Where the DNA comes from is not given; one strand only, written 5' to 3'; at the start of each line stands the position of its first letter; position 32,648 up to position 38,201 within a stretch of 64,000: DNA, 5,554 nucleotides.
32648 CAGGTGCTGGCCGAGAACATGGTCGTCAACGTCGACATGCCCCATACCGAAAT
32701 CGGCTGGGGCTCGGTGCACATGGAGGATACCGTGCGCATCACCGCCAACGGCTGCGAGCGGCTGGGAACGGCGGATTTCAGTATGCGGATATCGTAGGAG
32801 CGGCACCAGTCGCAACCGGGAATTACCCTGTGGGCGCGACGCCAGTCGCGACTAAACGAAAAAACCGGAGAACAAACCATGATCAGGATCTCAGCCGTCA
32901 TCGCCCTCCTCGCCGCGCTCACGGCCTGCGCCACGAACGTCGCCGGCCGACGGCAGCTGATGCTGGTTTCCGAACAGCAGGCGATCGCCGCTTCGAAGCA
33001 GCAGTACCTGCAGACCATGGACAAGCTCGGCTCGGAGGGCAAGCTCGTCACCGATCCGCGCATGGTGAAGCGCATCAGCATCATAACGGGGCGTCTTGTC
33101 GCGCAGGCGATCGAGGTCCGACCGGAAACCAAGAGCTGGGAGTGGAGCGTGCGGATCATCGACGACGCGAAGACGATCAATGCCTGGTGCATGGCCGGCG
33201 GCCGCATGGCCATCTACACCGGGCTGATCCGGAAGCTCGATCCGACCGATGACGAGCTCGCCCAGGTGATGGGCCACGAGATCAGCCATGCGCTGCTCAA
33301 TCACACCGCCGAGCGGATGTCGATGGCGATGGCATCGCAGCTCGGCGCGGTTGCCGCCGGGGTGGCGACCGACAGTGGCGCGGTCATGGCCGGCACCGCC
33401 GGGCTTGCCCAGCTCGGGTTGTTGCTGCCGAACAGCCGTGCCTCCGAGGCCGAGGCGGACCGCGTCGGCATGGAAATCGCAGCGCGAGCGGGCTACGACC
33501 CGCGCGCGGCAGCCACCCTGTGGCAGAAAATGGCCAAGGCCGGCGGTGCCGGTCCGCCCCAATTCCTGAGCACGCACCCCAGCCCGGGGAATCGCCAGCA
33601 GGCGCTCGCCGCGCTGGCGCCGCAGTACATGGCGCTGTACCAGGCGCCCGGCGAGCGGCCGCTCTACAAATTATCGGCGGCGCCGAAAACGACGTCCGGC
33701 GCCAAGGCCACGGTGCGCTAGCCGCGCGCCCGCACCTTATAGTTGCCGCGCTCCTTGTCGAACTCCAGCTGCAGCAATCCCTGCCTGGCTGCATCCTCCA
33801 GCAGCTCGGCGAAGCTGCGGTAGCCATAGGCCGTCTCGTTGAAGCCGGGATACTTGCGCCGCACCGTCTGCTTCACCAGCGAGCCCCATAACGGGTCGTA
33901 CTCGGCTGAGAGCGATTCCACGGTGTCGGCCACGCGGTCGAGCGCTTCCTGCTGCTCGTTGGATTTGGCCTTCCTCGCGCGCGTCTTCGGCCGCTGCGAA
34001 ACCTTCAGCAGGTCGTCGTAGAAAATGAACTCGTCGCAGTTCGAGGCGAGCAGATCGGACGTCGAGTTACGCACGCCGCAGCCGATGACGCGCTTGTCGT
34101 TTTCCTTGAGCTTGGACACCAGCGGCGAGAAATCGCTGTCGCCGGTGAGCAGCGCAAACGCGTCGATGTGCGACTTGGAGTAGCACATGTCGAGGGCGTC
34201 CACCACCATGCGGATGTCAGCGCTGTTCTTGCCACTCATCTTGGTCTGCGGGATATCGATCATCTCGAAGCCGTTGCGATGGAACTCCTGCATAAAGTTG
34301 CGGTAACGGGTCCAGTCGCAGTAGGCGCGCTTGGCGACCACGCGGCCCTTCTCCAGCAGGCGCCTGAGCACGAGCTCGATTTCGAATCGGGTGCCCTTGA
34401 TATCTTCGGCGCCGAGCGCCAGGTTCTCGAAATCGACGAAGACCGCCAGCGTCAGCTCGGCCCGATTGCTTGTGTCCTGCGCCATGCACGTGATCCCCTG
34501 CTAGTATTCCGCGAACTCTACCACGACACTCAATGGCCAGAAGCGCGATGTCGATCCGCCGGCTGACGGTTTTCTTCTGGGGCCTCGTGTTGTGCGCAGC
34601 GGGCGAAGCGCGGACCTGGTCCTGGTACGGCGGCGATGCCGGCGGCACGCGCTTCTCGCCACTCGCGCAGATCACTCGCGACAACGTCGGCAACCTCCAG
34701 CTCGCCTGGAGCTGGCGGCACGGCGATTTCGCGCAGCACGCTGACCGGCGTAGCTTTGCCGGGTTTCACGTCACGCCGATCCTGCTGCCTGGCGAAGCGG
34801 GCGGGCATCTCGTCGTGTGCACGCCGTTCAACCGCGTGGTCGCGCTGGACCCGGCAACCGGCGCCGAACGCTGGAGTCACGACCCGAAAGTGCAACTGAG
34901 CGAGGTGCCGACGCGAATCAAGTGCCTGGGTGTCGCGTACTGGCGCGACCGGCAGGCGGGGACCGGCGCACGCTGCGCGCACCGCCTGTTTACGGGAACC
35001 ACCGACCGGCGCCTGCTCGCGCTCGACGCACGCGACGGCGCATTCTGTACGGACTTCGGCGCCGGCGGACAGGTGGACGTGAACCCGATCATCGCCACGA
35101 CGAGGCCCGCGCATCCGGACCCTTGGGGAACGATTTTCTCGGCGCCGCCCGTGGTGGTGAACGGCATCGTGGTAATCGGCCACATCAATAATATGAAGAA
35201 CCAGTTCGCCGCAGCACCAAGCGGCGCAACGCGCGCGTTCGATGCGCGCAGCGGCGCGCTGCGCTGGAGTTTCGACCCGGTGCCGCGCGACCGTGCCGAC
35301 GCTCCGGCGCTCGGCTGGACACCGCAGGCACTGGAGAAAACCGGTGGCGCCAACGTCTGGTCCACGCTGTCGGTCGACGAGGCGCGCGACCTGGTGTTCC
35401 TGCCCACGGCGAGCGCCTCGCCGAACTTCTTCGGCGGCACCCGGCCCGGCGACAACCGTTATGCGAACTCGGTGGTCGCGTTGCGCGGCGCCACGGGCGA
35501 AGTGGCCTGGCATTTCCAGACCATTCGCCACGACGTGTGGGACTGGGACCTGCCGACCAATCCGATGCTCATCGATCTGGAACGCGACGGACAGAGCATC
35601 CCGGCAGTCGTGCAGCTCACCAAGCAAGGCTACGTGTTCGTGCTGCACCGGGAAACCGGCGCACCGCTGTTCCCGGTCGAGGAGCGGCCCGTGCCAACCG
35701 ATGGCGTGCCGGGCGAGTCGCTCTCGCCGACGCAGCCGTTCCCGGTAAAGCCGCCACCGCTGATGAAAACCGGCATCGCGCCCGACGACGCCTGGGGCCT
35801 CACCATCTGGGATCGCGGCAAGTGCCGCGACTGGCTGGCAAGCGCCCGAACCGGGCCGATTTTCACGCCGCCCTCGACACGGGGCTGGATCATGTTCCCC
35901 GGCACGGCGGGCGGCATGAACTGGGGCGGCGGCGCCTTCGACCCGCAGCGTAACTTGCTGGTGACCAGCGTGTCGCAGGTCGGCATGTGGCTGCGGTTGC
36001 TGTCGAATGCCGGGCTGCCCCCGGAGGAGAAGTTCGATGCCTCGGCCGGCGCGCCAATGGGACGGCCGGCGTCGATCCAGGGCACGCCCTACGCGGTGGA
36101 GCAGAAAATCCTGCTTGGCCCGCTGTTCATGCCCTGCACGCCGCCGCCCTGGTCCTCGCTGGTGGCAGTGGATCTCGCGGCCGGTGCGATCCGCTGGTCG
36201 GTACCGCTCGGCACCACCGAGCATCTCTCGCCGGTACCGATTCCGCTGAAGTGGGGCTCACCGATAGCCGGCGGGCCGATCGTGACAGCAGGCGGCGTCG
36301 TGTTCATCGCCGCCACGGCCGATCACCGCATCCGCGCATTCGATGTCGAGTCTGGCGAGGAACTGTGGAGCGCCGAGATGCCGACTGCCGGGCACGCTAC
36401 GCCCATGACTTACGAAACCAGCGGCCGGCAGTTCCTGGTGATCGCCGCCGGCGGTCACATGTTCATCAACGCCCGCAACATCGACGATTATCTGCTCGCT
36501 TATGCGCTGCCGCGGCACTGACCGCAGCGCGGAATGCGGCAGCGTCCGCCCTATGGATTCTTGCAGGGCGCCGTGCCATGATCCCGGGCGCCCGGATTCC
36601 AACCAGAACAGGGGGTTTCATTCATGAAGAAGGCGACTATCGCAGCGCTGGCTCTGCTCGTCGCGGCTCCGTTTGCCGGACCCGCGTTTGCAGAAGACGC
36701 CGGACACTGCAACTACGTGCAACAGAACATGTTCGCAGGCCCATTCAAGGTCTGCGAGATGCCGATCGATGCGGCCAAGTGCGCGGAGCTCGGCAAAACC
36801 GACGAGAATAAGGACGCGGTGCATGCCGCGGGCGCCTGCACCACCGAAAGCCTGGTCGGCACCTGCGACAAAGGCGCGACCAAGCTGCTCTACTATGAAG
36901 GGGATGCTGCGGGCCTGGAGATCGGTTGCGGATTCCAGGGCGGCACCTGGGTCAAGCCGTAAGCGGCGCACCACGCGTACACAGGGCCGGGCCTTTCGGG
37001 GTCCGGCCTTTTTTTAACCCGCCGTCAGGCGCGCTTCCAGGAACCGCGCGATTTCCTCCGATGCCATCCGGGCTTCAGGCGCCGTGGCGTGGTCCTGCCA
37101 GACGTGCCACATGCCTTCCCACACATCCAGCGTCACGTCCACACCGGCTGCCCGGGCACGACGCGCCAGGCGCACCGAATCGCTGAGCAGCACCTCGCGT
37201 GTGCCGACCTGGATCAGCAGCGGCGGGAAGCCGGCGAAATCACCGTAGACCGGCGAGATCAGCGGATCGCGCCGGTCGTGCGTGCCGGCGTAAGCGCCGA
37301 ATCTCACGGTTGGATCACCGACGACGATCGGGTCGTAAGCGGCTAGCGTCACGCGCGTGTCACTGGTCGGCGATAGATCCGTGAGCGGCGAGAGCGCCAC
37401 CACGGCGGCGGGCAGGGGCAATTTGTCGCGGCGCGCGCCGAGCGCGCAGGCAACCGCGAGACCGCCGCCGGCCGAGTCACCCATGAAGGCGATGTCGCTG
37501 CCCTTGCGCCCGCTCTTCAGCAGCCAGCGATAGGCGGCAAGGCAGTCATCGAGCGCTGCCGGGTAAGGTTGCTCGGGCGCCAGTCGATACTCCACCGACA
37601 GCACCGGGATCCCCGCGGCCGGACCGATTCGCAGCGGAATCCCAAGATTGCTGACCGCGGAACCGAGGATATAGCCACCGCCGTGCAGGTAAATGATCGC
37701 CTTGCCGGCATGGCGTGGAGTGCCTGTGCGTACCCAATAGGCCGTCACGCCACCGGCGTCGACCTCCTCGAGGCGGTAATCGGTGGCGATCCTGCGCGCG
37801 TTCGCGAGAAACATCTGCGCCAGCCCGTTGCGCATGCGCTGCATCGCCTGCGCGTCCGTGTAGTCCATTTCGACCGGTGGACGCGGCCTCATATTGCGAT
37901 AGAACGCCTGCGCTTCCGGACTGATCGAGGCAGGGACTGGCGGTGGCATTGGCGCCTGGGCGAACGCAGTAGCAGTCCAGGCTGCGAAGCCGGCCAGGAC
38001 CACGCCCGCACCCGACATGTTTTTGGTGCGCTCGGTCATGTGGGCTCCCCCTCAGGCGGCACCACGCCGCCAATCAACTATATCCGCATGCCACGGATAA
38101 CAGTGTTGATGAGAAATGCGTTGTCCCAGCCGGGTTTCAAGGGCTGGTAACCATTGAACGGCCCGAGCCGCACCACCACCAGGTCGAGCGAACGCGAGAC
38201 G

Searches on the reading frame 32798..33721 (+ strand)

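Call 10: search_protein_families(library=pfam, proteins=[window:32798-33721:+], max_evalue=0.001)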
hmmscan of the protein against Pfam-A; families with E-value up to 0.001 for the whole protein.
window:32798-33721:+ (307 aa): 1 family
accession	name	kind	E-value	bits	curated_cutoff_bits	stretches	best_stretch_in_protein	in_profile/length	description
PF01435.24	Peptidase_M48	-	6.1e-36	124.4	20.3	1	109-272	21-184/186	Peptidase family M48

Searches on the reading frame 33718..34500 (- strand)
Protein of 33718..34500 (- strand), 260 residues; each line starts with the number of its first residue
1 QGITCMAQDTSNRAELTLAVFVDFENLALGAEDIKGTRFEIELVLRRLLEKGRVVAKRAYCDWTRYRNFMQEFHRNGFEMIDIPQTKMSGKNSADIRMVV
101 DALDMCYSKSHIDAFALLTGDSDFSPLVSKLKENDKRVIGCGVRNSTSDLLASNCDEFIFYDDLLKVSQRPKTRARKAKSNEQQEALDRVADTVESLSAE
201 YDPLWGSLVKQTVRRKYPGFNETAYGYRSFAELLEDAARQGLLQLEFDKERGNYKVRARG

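Call 10: search_protein_families(library=pfam, proteins=[window:33718-34500:-], max_evalue=0.001)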
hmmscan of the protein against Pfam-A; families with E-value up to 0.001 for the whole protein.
window:33718-34500:- (260 aa): 1 family
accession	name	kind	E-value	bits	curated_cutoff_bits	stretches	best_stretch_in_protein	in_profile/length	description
PF01936.24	NYN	-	2.6e-35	122.5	24.2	1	18-161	2-144/145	NYN domain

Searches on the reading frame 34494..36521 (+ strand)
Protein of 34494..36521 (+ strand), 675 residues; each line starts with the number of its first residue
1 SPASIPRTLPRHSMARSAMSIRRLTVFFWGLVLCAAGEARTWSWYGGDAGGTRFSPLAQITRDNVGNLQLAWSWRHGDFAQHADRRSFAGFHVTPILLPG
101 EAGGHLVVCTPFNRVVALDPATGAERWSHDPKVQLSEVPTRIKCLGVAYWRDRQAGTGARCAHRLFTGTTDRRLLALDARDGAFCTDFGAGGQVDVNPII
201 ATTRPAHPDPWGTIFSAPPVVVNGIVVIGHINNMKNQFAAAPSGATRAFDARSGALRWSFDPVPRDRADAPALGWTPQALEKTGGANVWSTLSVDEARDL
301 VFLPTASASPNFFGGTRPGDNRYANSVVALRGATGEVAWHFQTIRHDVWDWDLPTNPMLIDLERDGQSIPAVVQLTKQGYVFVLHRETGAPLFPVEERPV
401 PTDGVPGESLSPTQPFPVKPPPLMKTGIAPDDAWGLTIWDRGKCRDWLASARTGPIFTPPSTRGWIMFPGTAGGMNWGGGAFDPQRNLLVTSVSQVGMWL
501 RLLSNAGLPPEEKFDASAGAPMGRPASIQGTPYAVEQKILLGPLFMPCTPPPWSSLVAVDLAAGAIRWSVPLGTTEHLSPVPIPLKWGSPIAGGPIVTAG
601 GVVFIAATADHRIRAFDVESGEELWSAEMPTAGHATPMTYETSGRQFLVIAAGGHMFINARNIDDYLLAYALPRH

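Call 9: search_protein_families(library=pfam, proteins=[window:34494-36521:+], max_evalue=0.001)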
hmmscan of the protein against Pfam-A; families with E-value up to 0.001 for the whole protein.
window:34494-36521:+ (675 aa): 3 families
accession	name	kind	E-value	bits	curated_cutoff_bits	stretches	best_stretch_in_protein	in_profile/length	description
PF01011.28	PQQ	-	1.5e-221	737.7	26.7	1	42-647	1-594/595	Glucose/ethanol/alcohol dehydrogenase, beta-propeller domain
PF13360.13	PQQ_2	-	1.6e-17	64.4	27.6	2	555-640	4-72/233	Outer membrane protein assembly factor BamB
PF13570.13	Beta-prop_ACSF4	-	1.2e-07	31.9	133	0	588-655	90-156/329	Beta-alanine-activating enzyme, beta-propeller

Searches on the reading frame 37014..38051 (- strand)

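Call 9: search_protein_families(library=pfam, proteins=[window:37014-38051:-], max_evalue=0.001)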
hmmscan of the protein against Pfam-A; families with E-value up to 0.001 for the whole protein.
window:37014-38051:- (345 aa): 3 families
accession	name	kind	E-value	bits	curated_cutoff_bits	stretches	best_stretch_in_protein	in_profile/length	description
PF07859.19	Abhydrolase_3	-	6.9e-55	186.5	25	1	119-319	1-209/210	alpha/beta hydrolase fold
PF20434.5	BD-FAE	-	6.2e-13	49.2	26.8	1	117-210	14-114/215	BD-FAE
PF10340.15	Say1_Mug180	-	2.1e-09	37.2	21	1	105-231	108-242/374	Steryl acetyl hydrolase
